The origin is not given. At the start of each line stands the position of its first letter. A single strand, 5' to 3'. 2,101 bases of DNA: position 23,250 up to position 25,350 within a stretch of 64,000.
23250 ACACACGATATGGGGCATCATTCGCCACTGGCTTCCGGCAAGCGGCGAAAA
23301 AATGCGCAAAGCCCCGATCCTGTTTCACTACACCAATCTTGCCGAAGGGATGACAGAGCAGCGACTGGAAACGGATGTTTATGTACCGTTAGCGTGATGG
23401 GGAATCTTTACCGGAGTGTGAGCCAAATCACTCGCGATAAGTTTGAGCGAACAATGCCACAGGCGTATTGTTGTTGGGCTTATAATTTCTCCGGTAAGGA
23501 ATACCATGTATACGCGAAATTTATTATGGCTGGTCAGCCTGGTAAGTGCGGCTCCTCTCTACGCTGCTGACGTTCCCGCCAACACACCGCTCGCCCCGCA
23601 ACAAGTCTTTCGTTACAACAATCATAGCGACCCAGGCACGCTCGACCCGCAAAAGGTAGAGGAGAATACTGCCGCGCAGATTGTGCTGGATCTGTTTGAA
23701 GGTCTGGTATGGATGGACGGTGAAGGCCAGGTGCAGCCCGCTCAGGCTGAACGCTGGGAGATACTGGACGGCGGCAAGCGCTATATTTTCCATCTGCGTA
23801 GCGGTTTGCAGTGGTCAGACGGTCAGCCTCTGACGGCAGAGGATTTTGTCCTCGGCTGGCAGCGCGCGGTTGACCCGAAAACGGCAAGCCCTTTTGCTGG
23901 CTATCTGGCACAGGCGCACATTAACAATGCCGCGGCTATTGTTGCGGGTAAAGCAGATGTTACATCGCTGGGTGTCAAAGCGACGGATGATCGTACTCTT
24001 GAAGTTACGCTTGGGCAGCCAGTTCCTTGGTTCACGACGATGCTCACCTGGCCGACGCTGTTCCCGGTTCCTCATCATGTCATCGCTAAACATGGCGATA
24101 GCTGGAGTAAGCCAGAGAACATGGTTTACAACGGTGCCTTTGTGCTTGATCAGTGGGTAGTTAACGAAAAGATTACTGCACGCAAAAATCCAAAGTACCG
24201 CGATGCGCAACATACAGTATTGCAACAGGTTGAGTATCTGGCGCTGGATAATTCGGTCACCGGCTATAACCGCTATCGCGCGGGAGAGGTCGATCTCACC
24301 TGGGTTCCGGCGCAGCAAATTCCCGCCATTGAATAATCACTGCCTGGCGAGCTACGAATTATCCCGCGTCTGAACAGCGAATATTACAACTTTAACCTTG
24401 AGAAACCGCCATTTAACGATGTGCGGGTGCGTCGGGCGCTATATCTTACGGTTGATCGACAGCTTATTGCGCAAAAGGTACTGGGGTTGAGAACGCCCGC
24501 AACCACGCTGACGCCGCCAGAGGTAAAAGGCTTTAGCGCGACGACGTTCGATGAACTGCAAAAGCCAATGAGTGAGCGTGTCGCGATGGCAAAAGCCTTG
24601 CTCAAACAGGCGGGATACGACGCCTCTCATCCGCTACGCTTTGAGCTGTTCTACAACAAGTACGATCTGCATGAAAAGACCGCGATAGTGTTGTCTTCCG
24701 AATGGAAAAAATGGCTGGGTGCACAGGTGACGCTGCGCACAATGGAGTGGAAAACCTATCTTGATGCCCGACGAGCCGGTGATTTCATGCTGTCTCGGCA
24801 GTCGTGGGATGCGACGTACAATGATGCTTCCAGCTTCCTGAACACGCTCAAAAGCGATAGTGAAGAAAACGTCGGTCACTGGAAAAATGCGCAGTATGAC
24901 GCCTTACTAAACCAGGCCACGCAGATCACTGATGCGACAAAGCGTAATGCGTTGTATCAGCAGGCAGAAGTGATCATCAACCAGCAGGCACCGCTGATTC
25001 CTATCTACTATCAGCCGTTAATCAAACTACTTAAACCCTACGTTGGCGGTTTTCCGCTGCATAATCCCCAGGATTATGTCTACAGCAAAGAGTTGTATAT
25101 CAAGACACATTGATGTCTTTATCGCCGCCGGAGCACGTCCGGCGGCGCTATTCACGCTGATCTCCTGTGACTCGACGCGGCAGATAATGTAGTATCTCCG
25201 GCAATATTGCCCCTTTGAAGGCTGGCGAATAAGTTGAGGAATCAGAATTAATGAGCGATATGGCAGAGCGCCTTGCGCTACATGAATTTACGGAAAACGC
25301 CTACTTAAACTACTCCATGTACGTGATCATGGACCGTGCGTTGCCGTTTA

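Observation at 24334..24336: Single in-frame TAA splits ygiS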

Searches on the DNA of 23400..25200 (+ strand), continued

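Call 41: get_annotated_region(hit=H47, flank=500)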
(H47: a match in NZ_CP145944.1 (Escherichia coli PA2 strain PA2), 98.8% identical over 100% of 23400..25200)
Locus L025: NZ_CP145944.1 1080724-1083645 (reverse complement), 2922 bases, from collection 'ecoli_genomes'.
description: Escherichia coli PA2 chromosome, complete genome
organism: Escherichia coli PA2 strain PA2 (NCBI taxid 1005487)
replicon: chromosome; assembly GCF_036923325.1
host: -; source: -; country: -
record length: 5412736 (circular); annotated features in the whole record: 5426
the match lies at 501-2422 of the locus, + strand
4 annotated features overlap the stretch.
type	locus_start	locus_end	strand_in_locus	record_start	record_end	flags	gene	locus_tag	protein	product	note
CDS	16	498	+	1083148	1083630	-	ygiV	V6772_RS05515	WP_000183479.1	AraC family transcriptional regulator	-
CDS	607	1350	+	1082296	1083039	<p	-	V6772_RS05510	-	ABC transporter substrate-binding protein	incomplete; partial in the middle of a contig; missing C-terminus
CDS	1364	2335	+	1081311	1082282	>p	-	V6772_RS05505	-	ABC transporter substrate-binding protein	incomplete; partial in the middle of a contig; missing N-terminus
CDS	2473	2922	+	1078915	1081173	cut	parC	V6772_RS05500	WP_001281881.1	DNA topoisomerase IV subunit A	-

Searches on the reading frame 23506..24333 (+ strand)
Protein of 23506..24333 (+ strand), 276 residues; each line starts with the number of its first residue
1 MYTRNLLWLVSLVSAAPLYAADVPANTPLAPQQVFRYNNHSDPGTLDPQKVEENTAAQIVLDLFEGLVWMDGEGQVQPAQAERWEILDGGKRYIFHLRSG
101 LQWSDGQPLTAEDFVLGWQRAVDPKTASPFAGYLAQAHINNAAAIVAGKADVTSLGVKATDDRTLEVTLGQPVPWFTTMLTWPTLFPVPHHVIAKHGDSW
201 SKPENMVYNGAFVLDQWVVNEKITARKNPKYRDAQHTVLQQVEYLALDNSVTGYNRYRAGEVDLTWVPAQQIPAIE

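Call 19: find_encoding_contigs(protein=window:23506-24333:+, flank=10000, max_places=10)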
Protein window:23506-24333:+ (276 aa): 24 contigs read that carry it; 6 places shown.
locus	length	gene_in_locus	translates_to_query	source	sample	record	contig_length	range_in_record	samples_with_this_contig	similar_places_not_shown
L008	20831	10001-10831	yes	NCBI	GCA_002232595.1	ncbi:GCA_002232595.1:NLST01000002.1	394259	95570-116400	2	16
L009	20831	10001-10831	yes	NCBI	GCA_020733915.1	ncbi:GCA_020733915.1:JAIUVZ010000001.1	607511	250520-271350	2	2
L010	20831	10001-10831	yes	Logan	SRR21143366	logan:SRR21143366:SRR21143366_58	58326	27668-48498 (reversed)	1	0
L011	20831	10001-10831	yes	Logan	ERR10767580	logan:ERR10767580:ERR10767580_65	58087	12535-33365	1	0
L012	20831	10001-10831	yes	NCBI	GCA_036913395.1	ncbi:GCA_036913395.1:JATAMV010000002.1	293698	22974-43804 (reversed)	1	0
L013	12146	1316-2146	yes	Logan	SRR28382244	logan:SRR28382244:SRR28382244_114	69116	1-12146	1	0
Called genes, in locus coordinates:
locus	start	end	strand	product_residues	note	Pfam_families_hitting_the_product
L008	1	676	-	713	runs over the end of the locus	PF07715:Plug, PF00593:TonB_dep_Rec_b-barrel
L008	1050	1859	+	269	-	PF00005:ABC_tran, PF02463:SMC_N (faint), PF13304:AAA_21 (weak)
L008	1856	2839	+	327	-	PF01032:FecCD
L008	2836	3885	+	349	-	PF01032:FecCD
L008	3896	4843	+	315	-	PF01497:Peripla_BP_2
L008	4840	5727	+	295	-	PF01418:HTH_6, PF01380:SIS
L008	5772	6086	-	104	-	PF03992:ABM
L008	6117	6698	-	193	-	PF02525:Flavodoxin_2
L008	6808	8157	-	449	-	PF08521:2CSK_N, PF26769:HAMP_PhoQ, PF00512:HisKA, PF02518:HATPase_c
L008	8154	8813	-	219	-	PF00072:Response_reg, PF00486:Trans_reg_C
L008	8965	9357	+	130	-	PF04076:BOF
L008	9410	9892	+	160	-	PF06445:GyrI-like, PF14526:Cass2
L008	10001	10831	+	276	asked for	PF00496:SBP_bac_5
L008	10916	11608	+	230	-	PF00496:SBP_bac_5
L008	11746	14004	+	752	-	PF00521:DNA_topoisoIV, PF03989:DNA_gyraseA_C (weak)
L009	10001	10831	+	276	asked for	PF00496:SBP_bac_5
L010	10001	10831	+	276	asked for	PF00496:SBP_bac_5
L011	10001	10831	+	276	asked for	PF00496:SBP_bac_5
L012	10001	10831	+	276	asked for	PF00496:SBP_bac_5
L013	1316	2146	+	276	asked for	PF00496:SBP_bac_5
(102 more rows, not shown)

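Call 23: list_cluster_members(proteins=[window:23506-24333:+, window:24421-25110:+, L002:3107-4711:+])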
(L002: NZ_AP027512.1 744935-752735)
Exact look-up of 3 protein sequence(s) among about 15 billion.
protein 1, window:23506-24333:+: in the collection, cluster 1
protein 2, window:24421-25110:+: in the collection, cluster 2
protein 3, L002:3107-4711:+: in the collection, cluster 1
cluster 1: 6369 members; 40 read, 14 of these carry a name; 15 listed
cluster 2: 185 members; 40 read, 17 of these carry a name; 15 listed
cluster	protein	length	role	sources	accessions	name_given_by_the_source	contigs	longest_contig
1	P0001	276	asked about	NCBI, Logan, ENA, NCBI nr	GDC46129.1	ABC transporter substrate-binding protein [Escherichia coli]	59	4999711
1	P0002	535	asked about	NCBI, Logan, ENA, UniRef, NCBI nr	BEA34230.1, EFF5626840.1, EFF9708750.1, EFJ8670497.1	putative deoxycholate-binding periplasmic protein YgiS [Escherichia coli] | Binding protein n=3 Tax=Gammaproteobacteria TaxID=1236 RepID=A0A376PQL3_ECOLX | ABC transporter substrate-binding protein [Escherichia coli]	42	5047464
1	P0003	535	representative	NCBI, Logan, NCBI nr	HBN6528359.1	TPA: ABC transporter substrate-binding protein [Escherichia coli] | ABC transporter substrate-binding protein [Escherichia coli]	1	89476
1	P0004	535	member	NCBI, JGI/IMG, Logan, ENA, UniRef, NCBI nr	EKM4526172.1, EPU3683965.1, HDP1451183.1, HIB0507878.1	ABC transporter substrate-binding protein [Escherichia coli] | peptide/nickel transport system substrate-binding protein | ABC transporter substrate-binding protein n=1 Tax=Escherichia coli TaxID=562 ...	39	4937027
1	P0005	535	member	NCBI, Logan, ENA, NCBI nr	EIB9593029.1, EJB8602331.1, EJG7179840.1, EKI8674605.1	ABC transporter substrate-binding protein [Escherichia coli]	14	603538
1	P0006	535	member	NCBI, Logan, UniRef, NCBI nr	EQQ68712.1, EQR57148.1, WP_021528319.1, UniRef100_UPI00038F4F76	ABC transporter substrate-binding protein [Escherichia coli] | ABC transporter substrate-binding protein n=1 Tax=Escherichia coli TaxID=562 ...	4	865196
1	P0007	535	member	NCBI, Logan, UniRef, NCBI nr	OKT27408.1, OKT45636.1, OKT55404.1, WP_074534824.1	ABC transporter substrate-binding protein [Escherichia coli] | ABC transporter substrate-binding protein n=1 Tax=Escherichia coli TaxID=562 ...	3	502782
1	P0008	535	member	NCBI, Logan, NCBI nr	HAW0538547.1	TPA: ABC transporter substrate-binding protein [Escherichia coli] | ABC transporter substrate-binding protein [Escherichia coli]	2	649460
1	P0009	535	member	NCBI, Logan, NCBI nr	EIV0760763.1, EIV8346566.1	ABC transporter substrate-binding protein [Escherichia coli]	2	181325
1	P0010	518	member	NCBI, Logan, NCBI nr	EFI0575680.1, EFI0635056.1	ABC transporter substrate-binding protein [Escherichia coli]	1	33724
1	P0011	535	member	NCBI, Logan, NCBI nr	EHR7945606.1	ABC transporter substrate-binding protein [Escherichia coli]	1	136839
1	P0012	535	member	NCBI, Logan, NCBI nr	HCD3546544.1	TPA: ABC transporter substrate-binding protein [Escherichia coli] | ABC transporter substrate-binding protein [Escherichia coli]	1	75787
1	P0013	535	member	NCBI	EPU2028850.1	ABC transporter substrate-binding protein [Escherichia coli]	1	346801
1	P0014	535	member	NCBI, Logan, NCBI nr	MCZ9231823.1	ABC transporter substrate-binding protein [Escherichia albertii]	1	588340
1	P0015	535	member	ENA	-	-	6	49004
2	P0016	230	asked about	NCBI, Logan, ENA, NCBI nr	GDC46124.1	ABC transporter substrate-binding protein [Escherichia coli]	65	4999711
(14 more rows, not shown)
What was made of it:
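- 23506..24336 (+): Remaining translatable N-terminal fragment: 276 aa including the signal peptide, ending at Glu276. The exact sequence is on 59 contigs (call 23).
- The exact 276-aa and 230-aa products are on 59 and 65 contigs (call 23). The two fragment proteins are on record on 59 and 65 contigs (call 23).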

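Call 24: search_protein_families(library=pfam, proteins=[P0002, P0001, P0016])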
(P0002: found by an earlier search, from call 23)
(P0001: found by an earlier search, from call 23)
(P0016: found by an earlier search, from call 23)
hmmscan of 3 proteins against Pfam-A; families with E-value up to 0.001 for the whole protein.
P0002 (535 aa): 1 family
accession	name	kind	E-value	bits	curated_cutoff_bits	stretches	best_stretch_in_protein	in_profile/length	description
PF00496.27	SBP_bac_5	-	3.6e-84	283.4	32.4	1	75-453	1-365/368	Bacterial extracellular solute-binding proteins, family 5 Middle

P0001 (276 aa): 1 family
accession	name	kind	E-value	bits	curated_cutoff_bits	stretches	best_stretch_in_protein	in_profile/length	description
PF00496.27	SBP_bac_5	-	1e-43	150.3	32.4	1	75-275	1-185/368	Bacterial extracellular solute-binding proteins, family 5 Middle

P0016 (230 aa): 1 family
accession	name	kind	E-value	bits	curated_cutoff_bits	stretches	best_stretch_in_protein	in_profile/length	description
PF00496.27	SBP_bac_5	-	4e-26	92.4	32.4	1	2-148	217-365/368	Bacterial extracellular solute-binding proteins, family 5 Middle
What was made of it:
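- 23506..24336 (+): Pfam matches only profile positions 1-185 of 368 (call 24).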

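Call 25: search_solved_structures(query=P0002, max_evalue=1e-20, show_alignments=1)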
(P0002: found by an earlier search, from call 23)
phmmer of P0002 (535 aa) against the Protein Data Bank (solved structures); distinct sequences matched with E-value up to 1e-20: 35.
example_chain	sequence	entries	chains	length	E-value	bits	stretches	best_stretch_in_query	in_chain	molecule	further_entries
1b05_A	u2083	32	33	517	3.6e-145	488.1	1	21-535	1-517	PERIPLASMIC OLIGOPEPTIDE-BINDING PROTEIN | PROTEIN (OLIGO-PEPTIDE BINDING PROTEIN) | PERIPLASMIC OLIGO-PEPTIDE BINDING PROTEIN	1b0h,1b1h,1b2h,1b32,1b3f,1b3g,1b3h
3tcf_A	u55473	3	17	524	4.5e-140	471.2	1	21-535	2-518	Periplasmic oligopeptide-binding protein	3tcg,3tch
9rd1_A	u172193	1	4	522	7.5e-140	470.5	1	21-535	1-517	Periplasmic oligopeptide-binding protein OppA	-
2z23_A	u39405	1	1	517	1.2e-136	459.9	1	21-532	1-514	Periplasmic oligopeptide-binding protein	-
3o9p_A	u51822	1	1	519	5.1e-125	421.6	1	21-535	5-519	Periplasmic murein peptide-binding protein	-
4toz_A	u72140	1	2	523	2.6e-124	419.2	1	21-535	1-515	Periplasmic murein peptide-binding protein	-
6dqr_A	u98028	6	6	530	3.8e-117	395.6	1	23-535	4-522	Periplasmic oligopeptide-binding protein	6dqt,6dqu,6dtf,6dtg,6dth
6dqq_A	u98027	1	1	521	4.4e-117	395.4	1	23-535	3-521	Periplasmic oligopeptide-binding protein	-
3zs6_A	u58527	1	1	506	5.4e-102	345.6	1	37-532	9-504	PERIPLASMIC OLIGOPEPTIDE-BINDING PROTEIN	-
4gl8_A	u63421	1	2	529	2.1e-82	281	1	32-493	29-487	Oligopeptide ABC transporter OppAIV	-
8are_A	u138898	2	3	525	7.8e-77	262.6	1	36-503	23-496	Oligopeptide-binding protein OppA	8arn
8ay0_A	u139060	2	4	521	1.6e-69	238.5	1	31-525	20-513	Dipeptide-binding protein DppE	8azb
9pv8_A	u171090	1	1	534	3.7e-69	237.2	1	39-502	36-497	Oligopeptide-binding protein OppA3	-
6npo_A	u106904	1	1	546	3.8e-62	214.1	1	22-526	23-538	Oligopeptide ABC transporter, oligopeptide-binding protein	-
5kzt_A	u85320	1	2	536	4.2e-55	190.9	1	44-532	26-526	Peptide/nickel transport system substrate-binding protein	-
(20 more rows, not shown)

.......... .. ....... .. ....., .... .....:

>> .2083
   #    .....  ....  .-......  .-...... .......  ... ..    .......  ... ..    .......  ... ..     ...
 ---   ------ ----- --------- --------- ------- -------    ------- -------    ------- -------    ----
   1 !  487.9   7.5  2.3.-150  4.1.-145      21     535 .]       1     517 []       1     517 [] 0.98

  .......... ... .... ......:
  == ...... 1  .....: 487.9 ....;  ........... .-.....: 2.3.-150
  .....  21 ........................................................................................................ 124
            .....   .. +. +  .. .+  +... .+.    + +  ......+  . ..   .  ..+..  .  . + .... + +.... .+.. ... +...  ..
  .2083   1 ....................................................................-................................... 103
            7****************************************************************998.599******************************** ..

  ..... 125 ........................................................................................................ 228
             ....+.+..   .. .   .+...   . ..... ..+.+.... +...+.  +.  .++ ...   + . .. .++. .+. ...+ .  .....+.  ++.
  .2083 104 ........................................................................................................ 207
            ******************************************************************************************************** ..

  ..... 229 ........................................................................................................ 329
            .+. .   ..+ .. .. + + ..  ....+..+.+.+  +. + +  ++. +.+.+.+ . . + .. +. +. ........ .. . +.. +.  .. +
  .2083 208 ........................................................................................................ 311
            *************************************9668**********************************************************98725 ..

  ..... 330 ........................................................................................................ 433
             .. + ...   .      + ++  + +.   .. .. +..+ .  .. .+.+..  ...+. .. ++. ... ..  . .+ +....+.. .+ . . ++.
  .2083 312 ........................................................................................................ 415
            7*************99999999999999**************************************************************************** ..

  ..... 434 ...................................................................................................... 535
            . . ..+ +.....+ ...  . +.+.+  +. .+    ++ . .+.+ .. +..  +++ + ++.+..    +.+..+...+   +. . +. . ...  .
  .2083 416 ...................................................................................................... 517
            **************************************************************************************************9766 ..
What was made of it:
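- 23506..25113 (+): ygiS pseudogene: 535 codon positions plus the terminal TGA, encoding an OppA-like periplasmic solute-binding protein (family 5). Best solved structure is OppA 1b05, E=3.6e-145 (call 25).
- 23506..23565 (+): Signal peptide (residues 1-20, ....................). The mature protein is inferred to begin at ADVPA. The alignment to the mature OppA chain starts at query residue 21, matching OppA residue 1 (call 25).
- On Pseudogene by nonsense mutation: Inferred from truncation at Pfam profile position 185/368 and OppA position 258 (calls 24, 25).
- On Family-5 (OppA/DppA-type) periplasmic solute-binding protein: A hydrophobic 20-residue leader precedes ADVPA, which aligns with residue 1 of mature OppA (call 25).
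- Closest known: OppA and MppA, the oligopeptide- and murein-peptide-binding proteins. Same: The alignment covers residues 21-535 against the whole mature OppA chain, E=3.6e-145, with the same Pfam SBP_bac_5 domain (calls 24, 25).
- The stop falls at Pfam profile position 185 of 368 (call 24) and aligns to OppA mature residue K258 (call 25).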

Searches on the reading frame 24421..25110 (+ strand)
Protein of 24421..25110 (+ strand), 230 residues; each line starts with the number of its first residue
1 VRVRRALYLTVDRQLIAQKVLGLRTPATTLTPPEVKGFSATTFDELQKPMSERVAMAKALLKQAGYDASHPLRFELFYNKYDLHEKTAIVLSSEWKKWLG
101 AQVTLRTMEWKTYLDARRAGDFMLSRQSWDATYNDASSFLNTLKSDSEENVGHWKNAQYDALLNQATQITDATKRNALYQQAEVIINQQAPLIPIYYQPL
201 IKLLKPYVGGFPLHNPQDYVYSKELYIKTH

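Call 24: search_protein_families(library=pfam, proteins=[P0002, P0001, P0016])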
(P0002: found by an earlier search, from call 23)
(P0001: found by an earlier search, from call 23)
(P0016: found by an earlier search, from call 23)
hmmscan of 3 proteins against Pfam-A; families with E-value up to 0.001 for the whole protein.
P0002 (535 aa): 1 family
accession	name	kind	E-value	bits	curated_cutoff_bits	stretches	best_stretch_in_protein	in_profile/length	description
PF00496.27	SBP_bac_5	-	3.6e-84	283.4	32.4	1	75-453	1-365/368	Bacterial extracellular solute-binding proteins, family 5 Middle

P0001 (276 aa): 1 family
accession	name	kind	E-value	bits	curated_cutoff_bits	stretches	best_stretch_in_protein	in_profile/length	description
PF00496.27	SBP_bac_5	-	1e-43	150.3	32.4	1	75-275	1-185/368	Bacterial extracellular solute-binding proteins, family 5 Middle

P0016 (230 aa): 1 family
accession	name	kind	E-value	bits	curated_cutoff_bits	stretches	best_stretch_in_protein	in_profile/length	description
PF00496.27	SBP_bac_5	-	4e-26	92.4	32.4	1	2-148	217-365/368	Bacterial extracellular solute-binding proteins, family 5 Middle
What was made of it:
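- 24421..25113 (+): Downstream same-frame ORF (GTG start, 230 aa): the C-terminal remnant of ygiS. It is probably not translated, and it has no signal peptide. Pfam profile positions 217-365 (call 24).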
